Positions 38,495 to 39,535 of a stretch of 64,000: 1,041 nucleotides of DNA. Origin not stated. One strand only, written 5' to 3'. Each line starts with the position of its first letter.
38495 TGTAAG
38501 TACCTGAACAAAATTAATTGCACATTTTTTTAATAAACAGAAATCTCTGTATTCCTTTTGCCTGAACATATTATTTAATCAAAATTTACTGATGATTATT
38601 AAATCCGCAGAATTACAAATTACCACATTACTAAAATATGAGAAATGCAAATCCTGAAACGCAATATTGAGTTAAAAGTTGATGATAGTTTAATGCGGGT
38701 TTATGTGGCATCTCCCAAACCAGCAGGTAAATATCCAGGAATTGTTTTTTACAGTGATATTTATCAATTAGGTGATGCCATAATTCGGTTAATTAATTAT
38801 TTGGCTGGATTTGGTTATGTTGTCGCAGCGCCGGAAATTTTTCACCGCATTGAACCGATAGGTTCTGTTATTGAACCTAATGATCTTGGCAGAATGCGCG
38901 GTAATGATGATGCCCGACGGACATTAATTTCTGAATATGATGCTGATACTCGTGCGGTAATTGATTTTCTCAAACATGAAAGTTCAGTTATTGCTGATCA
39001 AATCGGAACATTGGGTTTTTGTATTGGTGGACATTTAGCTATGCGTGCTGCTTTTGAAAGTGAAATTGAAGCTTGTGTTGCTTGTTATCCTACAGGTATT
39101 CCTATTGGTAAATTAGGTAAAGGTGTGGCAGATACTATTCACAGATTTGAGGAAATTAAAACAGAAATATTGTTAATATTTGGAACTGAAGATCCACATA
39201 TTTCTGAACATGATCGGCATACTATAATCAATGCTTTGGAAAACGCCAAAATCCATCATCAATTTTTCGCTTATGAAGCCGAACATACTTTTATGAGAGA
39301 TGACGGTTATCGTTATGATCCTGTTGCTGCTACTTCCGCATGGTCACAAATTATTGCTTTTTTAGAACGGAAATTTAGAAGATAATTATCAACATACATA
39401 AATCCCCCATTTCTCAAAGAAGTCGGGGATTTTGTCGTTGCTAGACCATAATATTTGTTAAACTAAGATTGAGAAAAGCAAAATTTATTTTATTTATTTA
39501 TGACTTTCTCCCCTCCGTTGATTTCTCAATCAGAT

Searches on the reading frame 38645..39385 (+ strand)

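Call 74: search_protein_families(library=pfam, proteins=[window:38645-39385:+])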
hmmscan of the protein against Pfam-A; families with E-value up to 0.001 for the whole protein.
window:38645-39385:+ (246 aa): 3 families
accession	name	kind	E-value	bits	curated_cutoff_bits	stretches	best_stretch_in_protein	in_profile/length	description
PF01738.24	DLH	-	1.8e-35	122.9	21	1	17-242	1-215/217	Dienelactone hydrolase family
PF08840.17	BAAT_C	-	1.7e-05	25.4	20.9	0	106-147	10-52/210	BAAT / Acyl-CoA thioester hydrolase C terminal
PF07224.18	Chlorophyllase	-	3.1e-05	23.4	26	1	18-71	30-83/301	Chlorophyllase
